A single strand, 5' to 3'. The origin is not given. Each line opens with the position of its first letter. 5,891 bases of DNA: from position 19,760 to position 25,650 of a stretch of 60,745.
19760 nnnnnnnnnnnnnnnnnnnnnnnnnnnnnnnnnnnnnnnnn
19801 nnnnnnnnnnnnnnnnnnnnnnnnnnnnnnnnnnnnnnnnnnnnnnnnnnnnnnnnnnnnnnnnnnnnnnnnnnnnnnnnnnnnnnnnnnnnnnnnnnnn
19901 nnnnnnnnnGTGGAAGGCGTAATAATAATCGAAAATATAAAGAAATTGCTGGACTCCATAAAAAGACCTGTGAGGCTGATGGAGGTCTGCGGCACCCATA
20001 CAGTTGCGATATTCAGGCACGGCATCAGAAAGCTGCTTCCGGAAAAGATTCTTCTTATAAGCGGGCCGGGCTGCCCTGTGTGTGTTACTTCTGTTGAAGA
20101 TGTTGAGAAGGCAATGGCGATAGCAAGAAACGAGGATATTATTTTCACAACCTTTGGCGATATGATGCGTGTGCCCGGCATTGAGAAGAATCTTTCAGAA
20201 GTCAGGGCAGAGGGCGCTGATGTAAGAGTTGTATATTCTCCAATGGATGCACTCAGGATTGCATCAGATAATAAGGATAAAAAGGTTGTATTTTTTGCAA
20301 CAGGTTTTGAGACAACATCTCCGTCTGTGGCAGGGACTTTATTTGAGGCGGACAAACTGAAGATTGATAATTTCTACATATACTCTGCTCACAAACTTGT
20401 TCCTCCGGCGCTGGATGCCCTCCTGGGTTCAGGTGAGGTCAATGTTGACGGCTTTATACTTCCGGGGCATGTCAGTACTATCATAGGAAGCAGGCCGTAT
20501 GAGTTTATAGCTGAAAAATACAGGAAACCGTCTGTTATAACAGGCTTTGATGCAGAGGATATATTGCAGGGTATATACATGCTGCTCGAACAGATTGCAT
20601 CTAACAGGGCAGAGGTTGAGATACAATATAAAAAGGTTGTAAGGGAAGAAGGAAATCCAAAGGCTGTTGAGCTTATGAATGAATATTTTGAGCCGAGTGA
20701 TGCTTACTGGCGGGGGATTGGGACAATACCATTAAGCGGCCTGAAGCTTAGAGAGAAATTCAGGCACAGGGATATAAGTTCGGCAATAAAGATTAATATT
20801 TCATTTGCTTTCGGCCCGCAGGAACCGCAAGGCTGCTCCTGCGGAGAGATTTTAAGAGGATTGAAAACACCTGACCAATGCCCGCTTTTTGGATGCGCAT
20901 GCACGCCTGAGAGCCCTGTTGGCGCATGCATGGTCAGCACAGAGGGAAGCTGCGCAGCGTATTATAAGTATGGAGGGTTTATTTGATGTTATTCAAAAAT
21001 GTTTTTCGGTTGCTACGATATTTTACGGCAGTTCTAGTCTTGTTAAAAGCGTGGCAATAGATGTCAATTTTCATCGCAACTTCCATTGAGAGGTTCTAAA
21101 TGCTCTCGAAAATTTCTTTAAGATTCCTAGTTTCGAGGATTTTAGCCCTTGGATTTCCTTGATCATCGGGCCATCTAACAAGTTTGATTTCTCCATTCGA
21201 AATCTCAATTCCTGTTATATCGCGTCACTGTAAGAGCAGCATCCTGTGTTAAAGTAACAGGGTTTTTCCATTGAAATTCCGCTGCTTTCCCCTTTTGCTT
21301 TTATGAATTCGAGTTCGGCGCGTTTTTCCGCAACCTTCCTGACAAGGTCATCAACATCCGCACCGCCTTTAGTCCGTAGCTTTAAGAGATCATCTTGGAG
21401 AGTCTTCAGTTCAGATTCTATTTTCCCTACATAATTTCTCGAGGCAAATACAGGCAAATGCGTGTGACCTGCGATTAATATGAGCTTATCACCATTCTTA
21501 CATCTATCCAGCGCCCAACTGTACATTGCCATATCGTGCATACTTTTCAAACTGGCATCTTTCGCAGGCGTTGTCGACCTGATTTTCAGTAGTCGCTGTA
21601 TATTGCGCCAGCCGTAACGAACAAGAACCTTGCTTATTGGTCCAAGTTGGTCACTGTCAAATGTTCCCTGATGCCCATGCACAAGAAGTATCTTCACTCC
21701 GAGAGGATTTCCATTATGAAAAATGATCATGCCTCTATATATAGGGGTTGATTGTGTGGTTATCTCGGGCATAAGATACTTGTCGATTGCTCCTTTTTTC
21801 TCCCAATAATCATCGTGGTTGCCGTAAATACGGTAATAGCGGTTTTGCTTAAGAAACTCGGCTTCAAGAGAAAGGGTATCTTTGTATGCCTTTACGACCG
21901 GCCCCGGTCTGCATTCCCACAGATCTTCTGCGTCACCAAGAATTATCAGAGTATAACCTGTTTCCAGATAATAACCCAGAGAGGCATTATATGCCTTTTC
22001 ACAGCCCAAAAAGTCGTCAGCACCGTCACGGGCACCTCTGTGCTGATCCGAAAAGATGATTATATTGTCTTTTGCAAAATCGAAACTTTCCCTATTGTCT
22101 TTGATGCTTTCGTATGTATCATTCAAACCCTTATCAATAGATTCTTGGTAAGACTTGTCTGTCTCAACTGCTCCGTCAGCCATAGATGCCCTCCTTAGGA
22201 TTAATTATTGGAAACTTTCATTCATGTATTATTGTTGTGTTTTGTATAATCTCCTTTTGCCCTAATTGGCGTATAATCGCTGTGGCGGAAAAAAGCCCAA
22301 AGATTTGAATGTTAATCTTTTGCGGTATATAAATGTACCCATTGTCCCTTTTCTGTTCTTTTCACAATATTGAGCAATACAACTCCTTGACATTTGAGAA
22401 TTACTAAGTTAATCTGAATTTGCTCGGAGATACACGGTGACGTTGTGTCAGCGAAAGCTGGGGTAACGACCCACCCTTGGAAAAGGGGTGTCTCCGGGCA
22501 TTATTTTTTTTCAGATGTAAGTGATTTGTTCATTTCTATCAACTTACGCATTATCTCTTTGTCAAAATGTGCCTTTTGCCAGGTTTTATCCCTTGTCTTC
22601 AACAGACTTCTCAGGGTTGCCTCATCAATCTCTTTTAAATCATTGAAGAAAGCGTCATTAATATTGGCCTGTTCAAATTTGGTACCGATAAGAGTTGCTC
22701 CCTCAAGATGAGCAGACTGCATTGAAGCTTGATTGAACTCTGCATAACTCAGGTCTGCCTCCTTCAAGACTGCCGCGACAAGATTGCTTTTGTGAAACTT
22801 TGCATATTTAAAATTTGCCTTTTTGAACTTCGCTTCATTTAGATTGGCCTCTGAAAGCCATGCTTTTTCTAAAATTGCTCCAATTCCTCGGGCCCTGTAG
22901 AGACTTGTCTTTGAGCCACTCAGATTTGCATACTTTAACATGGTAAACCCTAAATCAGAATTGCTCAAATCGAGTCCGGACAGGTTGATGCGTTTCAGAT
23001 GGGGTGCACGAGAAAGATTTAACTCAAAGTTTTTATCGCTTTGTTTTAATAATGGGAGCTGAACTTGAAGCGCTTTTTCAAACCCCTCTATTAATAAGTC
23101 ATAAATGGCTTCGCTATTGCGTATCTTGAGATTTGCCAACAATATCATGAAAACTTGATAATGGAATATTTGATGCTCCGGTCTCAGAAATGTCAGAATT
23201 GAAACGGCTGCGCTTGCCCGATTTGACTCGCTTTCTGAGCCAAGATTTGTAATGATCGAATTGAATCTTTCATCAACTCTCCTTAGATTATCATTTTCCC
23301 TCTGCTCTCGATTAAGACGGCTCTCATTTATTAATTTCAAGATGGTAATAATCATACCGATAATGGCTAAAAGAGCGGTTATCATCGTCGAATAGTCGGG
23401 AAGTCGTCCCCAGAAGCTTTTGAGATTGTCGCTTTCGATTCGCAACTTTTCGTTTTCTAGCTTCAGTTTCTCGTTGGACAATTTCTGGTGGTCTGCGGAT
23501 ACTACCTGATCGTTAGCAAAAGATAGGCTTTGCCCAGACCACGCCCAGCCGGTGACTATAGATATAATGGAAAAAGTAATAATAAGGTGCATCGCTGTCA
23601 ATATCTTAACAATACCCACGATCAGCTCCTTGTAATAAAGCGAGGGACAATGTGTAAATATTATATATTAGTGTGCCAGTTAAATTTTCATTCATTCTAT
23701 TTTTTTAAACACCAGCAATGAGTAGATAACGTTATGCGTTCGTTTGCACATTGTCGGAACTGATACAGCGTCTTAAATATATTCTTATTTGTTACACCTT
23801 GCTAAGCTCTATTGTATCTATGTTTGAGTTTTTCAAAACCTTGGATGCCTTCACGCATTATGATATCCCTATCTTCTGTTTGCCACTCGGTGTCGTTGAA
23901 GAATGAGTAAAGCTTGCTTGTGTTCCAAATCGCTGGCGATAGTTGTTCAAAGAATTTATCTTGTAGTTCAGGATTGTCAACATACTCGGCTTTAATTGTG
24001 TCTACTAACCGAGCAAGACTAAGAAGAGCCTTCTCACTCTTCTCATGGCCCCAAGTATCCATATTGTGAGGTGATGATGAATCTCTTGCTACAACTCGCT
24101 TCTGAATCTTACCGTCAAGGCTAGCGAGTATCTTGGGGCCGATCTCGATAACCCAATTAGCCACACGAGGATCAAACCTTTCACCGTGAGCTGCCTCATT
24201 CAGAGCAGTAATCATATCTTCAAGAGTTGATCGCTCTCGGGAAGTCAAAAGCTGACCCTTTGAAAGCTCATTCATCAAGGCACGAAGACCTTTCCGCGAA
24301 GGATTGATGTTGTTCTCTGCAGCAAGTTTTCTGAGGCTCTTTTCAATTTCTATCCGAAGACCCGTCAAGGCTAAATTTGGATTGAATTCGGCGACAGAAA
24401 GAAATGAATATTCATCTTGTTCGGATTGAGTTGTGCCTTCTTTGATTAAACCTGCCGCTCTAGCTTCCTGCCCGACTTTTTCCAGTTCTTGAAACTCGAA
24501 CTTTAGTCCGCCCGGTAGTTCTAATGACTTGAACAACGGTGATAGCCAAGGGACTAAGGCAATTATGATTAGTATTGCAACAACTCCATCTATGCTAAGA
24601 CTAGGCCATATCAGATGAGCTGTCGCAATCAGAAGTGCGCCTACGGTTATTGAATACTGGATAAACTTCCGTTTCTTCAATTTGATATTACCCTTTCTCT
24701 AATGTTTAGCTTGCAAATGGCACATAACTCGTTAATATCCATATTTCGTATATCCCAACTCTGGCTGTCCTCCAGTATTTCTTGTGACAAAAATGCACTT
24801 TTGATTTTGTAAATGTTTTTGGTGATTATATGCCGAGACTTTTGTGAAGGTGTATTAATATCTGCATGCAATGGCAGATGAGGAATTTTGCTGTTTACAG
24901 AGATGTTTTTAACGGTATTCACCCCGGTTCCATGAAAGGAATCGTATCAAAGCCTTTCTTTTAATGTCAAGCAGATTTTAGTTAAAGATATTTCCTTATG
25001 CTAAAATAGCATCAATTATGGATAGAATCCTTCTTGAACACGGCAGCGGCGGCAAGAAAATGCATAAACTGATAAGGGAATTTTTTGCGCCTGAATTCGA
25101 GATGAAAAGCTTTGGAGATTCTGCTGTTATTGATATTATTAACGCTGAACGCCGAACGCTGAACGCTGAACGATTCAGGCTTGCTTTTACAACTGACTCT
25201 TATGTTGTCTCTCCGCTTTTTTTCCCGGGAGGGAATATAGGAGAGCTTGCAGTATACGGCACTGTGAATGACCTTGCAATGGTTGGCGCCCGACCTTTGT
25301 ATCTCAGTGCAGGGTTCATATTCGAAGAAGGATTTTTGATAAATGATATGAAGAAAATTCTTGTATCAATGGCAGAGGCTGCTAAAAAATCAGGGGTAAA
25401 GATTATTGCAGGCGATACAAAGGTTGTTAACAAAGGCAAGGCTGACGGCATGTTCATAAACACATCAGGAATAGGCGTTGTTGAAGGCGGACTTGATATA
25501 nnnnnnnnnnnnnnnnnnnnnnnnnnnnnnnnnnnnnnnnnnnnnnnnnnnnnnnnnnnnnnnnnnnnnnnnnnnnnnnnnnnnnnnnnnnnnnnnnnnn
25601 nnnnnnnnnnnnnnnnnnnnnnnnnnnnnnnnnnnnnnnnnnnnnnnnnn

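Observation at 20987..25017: AT-rich 4-kb insert splitting hypD from hypE: metallophosphoesterase + membrane pentapeptide-repeat protein + membrane hypotheticals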

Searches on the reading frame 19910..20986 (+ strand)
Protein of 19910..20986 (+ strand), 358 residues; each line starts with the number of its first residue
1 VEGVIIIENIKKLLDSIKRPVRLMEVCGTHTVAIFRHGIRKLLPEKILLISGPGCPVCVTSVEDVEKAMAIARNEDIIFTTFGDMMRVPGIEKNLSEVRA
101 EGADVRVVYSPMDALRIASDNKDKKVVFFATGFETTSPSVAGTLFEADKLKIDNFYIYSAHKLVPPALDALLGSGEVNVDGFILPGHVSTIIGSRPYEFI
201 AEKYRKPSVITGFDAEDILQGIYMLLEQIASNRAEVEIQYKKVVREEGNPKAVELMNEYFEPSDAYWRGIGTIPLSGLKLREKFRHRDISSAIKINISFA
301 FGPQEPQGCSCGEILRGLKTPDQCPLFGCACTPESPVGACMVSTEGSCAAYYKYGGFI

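Call 5: search_protein_families(library=pfam, proteins=[window:19910-20986:+], max_evalue=0.01)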
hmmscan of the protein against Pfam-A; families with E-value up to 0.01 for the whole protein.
window:19910-20986:+ (358 aa): 1 family
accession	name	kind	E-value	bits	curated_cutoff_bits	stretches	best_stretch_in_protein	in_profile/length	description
PF01924.21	HypD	-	5.6e-152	506.3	25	1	6-355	6-351/351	Hydrogenase formation hypA family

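Call 7: search_protein_families(library=ncbifam, proteins=[window:19910-20986:+], max_evalue=0.01)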
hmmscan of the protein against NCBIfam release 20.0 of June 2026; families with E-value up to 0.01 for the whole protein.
window:19910-20986:+ (358 aa): 1 family
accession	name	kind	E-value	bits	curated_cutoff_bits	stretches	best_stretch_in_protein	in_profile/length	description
TIGR00075.1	hypD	equivalog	1e-145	485.4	192.8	1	6-355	19-367/372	hydrogenase formation protein HypD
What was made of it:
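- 19910..20986 (+): hypD, intact, left flank of the insertion. Pfam HypD 5.6e-152, TIGR00075 1e-145 (calls 5, 7).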

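Call 9: find_encoding_contigs(protein=window:19910-20986:+, flank=10000, max_places=6)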
Protein window:19910-20986:+ (358 aa): 6 contigs read that carry it; 3 places shown.
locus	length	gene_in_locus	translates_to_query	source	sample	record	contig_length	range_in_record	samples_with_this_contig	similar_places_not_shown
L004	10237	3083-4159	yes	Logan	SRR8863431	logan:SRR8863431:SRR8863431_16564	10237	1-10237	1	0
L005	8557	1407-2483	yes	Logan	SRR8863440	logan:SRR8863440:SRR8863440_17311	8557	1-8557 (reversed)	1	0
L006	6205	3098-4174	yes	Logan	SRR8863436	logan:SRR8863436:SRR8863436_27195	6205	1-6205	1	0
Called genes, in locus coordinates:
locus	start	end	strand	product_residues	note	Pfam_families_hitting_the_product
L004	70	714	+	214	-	PF02492:cobW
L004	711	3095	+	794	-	PF00708:Acylphosphatase, PF07503:zf-HYPF, PF01300:Sua5_yciO_yrdC, PF17788:HypF_C, PF22521:HypF_C_2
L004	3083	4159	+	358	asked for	PF01924:HypD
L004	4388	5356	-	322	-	PF00149:Metallophos (weak)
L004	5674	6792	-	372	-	PF13576:Pentapeptide_3 (faint), PF00805:Pentapeptide (weak), PF13599:Pentapeptide_4, PF00805:Pentapeptide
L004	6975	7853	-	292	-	-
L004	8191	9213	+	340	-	PF00586:AIRS, PF02769:AIRS_C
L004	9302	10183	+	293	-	PF01734:Patatin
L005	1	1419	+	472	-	?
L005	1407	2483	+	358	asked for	PF01924:HypD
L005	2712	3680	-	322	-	PF00149:Metallophos (weak)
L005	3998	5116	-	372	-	PF13576:Pentapeptide_3 (faint), PF00805:Pentapeptide (weak), PF13599:Pentapeptide_4, PF00805:Pentapeptide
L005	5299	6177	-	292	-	-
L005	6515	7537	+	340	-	PF00586:AIRS, PF02769:AIRS_C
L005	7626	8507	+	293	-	PF01734:Patatin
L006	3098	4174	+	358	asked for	PF01924:HypD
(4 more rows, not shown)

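Call 10: find_related_loci(query=window:19910-20986:+, collection=genome_contigs, flank=10000)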
Query window:19910-20986:+ (358 aa) in genome_contigs; peptide patterns used: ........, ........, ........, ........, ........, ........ (x = any residue, [..] = any of these).
599 stretches matched a pattern (row limit reached: there are more); 384 encode a relative of the query (tblastn E <= 1e-3); the best 80 are kept; 80 distinct loci.
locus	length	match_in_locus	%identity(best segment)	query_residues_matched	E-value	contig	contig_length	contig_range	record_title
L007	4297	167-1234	95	1-357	0e+0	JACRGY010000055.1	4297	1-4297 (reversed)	MAG: Nitrospirae bacterium isolate NC_groundwater_1763_Pr3_B-0.1um_44_11 SR-2_scaffold_141_966830, whole genome shotgun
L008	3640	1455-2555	83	1-357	0e+0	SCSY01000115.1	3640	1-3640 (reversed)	MAG: Nitrospirae bacterium isolate FW300_bin.22 FW300_bin.22-69271, whole genome shotgun sequence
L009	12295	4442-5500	81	5-357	0e+0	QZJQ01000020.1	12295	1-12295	MAG: Nitrospiraceae bacterium isolate SURF_35 Ga0104751_1007128, whole genome shotgun sequence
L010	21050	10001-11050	80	7-356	0e+0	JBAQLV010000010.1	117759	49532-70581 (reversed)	MAG: Thermodesulfovibrionales bacterium isolate MFD12052_ilm_asm_bin15 k127_58400, whole genome shotgun sequence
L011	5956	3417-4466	77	7-356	0e+0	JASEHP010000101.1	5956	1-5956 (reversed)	MAG: Thermodesulfovibrionales bacterium isolate Yes70-26 NODE_101_length_5956_cov_24.753093, whole genome shotgun sequen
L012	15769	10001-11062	80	5-358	0e+0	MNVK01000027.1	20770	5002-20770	MAG: Nitrospirae bacterium CG1_02_44_142 cg1_0.2_scaffold_10771_c, whole genome shotgun sequence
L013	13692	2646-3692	72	5-356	2e-175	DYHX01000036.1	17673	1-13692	MAG TPA_asm: Nitrospira japonica isolate DR5_44_14 Afr_mines_DR5_504_length_17673_cov_5_517312, whole genome shotgun seq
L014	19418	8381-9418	72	7-355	1e-171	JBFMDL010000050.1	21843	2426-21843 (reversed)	MAG: Nitrospirota bacterium isolate MAG218 MAG218_50, whole genome shotgun sequence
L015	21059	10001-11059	81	5-357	0e+0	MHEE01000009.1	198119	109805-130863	MAG: Nitrospirae bacterium GWF2_44_13 gwf2_scaffold_209, whole genome shotgun sequence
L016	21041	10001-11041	67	5-354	1e-163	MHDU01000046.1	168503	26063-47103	MAG: Nitrospirae bacterium GWB2_47_37 gwb2_scaffold_40, whole genome shotgun sequence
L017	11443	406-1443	67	6-354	5e-163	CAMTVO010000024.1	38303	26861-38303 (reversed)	MAG: uncultured Nitrospiraceae bacterium isolate G05_MAG_00012 genome assembly, contig: G05_MAG_00012_000000000061, whol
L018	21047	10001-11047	68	7-354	6e-162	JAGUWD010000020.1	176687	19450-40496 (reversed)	MAG: Thermodesulfovibrionales bacterium isolate DeMMO5_1 c_000000004882, whole genome shotgun sequence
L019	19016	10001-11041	68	5-354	1e-165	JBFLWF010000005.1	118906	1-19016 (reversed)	MAG: Nitrospirota bacterium isolate MAG025 MAG025_5, whole genome shotgun sequence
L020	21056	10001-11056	65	3-357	9e-158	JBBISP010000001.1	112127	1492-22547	MAG: Nitrospirota bacterium isolate BQF170218_bin_376 NODE_74_length_112127_cov_47.644416, whole genome shotgun sequence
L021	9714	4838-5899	65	2-354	2e-156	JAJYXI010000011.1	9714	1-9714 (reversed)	MAG: Nitrospirae bacterium isolate FK3.bin35 NODE_13951_length_9714_cov_8.829352, whole genome shotgun sequence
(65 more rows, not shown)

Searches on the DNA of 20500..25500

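Call 69: search_rna_families(source=window, start=20500, end=25500, threshold=evalue, max_evalue=1)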
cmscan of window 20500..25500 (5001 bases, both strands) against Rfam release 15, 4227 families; matches with E-value up to 1: 0.
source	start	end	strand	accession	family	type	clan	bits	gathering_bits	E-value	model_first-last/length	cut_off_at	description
